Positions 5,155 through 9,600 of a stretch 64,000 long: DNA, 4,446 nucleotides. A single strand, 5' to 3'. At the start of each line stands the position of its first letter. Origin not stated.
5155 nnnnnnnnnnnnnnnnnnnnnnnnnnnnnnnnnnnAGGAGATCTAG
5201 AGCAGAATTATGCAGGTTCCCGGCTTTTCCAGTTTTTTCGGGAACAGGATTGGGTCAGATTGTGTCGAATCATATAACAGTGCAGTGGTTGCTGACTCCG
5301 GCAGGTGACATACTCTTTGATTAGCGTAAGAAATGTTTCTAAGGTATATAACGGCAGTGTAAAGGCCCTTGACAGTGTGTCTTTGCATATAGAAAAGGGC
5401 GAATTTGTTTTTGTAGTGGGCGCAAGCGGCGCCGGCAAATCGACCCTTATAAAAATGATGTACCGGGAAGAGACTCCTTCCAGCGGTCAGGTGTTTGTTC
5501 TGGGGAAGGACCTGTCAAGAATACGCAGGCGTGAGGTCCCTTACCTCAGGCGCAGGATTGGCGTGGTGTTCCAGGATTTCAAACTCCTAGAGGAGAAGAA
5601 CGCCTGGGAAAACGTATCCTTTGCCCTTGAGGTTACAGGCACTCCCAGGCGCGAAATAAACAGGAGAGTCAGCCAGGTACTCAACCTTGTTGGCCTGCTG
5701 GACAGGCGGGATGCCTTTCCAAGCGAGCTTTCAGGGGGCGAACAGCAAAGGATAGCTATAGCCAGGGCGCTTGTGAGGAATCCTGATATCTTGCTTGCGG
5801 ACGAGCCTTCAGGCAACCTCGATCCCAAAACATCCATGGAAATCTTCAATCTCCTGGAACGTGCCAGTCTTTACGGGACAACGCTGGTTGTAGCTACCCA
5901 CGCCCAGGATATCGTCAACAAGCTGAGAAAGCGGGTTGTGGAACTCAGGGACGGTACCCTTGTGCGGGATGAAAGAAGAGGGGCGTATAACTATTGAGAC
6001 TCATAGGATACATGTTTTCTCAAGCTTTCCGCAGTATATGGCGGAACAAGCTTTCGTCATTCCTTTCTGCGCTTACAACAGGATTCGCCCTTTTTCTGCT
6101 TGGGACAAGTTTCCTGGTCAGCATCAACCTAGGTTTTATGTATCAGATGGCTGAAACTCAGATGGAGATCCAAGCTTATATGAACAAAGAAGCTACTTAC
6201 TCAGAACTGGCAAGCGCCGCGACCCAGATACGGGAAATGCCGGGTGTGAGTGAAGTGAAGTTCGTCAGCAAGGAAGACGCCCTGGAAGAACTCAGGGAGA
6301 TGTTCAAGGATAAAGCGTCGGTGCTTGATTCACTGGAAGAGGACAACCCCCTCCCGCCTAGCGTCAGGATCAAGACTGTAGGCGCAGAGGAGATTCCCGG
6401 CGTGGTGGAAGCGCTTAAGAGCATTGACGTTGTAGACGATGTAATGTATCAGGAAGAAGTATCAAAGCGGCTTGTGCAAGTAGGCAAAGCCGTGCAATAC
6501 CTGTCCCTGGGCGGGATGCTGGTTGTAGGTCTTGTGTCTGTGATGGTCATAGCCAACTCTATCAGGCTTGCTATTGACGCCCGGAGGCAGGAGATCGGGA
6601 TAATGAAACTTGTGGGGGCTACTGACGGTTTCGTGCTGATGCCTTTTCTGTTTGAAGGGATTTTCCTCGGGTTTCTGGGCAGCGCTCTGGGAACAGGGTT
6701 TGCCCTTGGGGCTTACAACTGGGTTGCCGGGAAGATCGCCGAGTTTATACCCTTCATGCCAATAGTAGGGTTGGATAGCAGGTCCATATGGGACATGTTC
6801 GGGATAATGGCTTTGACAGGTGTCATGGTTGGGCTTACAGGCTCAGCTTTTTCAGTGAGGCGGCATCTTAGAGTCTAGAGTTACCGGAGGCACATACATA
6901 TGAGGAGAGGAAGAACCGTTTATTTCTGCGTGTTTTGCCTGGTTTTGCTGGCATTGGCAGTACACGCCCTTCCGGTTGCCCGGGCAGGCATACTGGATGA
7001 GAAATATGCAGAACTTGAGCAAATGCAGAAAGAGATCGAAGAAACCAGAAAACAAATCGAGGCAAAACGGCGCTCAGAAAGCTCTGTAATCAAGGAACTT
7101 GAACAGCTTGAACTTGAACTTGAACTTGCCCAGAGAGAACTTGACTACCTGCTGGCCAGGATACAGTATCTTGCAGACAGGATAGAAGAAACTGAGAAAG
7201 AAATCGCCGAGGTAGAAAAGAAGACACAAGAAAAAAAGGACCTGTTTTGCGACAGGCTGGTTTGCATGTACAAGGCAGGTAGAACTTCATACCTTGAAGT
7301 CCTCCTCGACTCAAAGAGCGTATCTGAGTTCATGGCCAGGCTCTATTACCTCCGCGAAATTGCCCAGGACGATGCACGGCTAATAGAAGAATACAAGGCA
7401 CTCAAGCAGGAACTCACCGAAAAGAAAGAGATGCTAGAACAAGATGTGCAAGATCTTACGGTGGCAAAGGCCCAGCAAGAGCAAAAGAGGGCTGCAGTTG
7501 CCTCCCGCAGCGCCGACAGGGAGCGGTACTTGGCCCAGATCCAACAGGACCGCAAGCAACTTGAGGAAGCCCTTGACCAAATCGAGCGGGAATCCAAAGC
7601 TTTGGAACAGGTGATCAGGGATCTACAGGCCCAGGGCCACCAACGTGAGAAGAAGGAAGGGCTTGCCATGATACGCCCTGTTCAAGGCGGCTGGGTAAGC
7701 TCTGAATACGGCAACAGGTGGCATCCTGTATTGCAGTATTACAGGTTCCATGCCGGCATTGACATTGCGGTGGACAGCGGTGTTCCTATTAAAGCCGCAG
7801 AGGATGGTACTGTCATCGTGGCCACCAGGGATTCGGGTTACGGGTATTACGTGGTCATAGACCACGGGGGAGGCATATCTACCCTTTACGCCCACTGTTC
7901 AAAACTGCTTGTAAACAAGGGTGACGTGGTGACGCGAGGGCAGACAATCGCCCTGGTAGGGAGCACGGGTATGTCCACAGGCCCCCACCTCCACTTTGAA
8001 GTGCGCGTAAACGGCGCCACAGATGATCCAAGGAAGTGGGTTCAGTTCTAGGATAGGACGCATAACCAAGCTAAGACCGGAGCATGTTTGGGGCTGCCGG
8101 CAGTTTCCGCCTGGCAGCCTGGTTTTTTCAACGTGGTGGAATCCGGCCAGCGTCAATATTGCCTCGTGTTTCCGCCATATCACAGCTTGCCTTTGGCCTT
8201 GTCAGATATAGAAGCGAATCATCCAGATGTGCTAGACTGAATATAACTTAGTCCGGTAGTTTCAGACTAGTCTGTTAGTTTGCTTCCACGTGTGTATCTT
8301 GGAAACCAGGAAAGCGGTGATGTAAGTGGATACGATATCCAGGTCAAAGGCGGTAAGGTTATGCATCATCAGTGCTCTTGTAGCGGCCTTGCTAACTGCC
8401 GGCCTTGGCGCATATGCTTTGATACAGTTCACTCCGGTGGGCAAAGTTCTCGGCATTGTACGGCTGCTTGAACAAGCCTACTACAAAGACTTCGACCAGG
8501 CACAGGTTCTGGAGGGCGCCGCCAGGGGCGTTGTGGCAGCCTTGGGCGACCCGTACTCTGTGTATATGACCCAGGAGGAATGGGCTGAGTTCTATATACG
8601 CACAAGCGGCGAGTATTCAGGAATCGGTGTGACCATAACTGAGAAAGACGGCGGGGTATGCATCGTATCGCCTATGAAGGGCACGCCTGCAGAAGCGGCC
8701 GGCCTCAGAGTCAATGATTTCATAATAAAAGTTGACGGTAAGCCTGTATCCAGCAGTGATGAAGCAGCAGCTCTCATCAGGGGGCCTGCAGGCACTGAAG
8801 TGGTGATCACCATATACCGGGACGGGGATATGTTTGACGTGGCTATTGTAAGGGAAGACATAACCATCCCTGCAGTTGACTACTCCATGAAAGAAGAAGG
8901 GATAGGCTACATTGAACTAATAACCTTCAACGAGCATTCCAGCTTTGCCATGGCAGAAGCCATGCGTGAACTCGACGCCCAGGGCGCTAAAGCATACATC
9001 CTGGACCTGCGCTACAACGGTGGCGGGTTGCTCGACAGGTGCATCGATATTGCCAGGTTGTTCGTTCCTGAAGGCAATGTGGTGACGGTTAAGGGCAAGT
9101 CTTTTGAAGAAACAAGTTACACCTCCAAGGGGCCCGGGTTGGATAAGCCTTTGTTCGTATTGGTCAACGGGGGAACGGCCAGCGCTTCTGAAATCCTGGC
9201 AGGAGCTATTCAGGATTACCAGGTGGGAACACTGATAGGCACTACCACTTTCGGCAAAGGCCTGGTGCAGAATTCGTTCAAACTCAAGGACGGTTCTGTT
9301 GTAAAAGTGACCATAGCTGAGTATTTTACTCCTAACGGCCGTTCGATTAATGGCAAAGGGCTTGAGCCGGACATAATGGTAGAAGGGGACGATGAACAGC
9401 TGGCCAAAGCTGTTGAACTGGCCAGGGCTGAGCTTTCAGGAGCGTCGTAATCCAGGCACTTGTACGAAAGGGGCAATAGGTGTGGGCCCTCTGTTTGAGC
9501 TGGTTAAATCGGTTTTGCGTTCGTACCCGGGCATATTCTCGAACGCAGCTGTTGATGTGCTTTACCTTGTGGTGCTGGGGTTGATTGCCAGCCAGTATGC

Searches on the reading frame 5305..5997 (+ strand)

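Call 53: search_protein_families(library=pfam, proteins=[window:5305-5997:+], max_evalue=0.00001)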
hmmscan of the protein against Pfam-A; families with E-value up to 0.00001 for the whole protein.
window:5305-5997:+ (230 aa): 3 families
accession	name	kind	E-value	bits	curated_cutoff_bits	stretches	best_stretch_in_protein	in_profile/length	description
PF00005.33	ABC_tran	-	1.7e-37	129.5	25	1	22-169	1-136/137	ABC transporter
PF13304.12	AAA_21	-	1.3e-08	35.8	27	0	139-199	235-298/304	AAA domain, putative AbiEii toxin, Type IV TA system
PF02463.25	SMC_N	-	4.7e-07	29.9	40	1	20-209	11-207/220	RecF/RecN/SMC N terminal domain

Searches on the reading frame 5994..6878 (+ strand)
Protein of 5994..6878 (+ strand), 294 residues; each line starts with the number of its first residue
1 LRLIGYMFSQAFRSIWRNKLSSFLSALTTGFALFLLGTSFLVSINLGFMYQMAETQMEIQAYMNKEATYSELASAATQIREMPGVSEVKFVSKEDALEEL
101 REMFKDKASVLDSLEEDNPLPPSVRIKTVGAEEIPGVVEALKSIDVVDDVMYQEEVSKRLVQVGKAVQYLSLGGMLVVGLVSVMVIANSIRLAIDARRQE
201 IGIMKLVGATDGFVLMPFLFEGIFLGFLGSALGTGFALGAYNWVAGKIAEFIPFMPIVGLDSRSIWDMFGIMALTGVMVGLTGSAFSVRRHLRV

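Call 53: search_protein_families(library=pfam, proteins=[window:5994-6878:+], max_evalue=0.00001)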
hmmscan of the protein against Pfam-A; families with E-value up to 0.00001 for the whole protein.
window:5994-6878:+ (294 aa): 2 families
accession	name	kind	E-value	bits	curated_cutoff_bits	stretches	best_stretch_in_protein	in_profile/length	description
PF18075.7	FtsX_ECD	-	1.6e-22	80.3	23.5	1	58-150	2-96/96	FtsX extracellular domain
PF02687.27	FtsX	-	2e-14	54.1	25.5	1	175-283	4-111/120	FtsX-like permease C-terminal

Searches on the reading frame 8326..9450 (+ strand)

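Call 53: search_protein_families(library=pfam, proteins=[window:8326-9450:+], max_evalue=0.00001)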
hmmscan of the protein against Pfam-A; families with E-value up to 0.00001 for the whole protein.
window:8326-9450:+ (374 aa): 5 families
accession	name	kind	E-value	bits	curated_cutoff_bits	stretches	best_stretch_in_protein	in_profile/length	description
PF03572.23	Peptidase_S41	-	1.5e-56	190.9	24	1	193-351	2-164/165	Peptidase family S41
PF13180.12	PDZ_2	-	3.4e-15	56.5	27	1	99-173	2-77/80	PDZ domain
PF17820.7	PDZ_6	-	4.8e-15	55.5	27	1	113-165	2-54/54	PDZ domain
PF22694.1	CtpB_N-like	-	5.7e-11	43.2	27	1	39-84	39-84/85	Activating protease CtpB N-terminal domain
PF00595.29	PDZ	-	1.3e-09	38.7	23.2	1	97-163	9-80/81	PDZ domain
